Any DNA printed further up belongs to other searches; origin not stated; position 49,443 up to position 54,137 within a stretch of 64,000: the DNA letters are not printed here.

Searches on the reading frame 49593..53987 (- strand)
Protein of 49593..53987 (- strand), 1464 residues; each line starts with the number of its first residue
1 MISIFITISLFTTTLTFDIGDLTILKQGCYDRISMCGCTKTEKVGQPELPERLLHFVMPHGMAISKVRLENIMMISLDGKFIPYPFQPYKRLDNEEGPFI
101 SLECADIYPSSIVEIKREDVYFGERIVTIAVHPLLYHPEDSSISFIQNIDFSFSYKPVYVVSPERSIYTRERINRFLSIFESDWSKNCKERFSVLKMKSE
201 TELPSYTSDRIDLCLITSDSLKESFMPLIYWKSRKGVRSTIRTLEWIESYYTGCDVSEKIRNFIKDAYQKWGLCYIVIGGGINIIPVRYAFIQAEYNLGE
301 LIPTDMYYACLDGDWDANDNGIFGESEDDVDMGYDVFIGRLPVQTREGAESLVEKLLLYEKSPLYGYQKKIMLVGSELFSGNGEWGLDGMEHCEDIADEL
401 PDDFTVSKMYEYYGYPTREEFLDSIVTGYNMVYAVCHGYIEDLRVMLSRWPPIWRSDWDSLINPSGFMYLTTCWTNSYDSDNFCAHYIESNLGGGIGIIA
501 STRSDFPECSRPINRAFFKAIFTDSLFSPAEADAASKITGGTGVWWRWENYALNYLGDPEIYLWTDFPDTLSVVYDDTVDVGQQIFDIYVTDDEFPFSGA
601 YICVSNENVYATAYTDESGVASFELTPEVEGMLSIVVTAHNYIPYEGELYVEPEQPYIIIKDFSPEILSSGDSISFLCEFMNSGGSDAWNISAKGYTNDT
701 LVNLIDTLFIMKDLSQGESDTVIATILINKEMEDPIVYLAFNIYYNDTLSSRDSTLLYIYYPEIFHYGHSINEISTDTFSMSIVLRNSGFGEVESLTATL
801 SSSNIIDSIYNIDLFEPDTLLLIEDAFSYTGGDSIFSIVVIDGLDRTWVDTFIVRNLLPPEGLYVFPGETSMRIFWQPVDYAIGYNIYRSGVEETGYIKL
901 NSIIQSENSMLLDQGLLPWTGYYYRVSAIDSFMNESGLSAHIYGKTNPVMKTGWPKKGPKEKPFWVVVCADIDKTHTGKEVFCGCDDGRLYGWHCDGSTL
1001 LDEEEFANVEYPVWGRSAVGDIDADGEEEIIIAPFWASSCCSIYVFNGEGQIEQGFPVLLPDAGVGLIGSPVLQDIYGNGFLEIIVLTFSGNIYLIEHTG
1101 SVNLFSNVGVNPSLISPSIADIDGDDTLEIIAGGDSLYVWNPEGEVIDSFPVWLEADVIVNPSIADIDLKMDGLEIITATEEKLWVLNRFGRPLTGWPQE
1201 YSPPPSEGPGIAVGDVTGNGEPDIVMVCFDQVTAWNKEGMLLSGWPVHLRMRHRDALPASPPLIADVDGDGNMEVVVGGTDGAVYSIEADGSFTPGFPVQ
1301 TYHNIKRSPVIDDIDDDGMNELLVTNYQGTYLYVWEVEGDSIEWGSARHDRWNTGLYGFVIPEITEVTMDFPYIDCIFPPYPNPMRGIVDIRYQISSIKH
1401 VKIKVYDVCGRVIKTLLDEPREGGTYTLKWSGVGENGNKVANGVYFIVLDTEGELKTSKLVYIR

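Call 42: search_protein_families(library=pfam, proteins=[window:49593-53987:-], max_evalue=0.0001)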
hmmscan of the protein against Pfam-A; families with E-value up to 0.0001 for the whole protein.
window:49593-53987:- (1464 aa): 6 families
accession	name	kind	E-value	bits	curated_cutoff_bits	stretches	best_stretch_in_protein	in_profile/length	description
PF01364.23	Peptidase_C25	-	1.7e-42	146.4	23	1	214-561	2-372/374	Peptidase family C25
PF13517.12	FG-GAP_3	-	3.7e-17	63.1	26.9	1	1266-1324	1-61/61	FG-GAP-like repeat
PF01839.29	FG-GAP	-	3.4e-09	36.8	22.1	0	1265-1285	8-35/37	FG-GAP repeat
PF13860.13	FlgD_ig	-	3e-07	30.7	27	1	1396-1449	20-73/79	FlgD Ig-like domain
PF18962.6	Por_Secre_tail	-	7.8e-07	29.7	27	1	1381-1461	2-74/75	Secretion system C-terminal sorting domain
PF15907.11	Itfg2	-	2.9e-05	23.9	27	0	1248-1286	62-102/330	Integrin-alpha FG-GAP repeat-containing protein 2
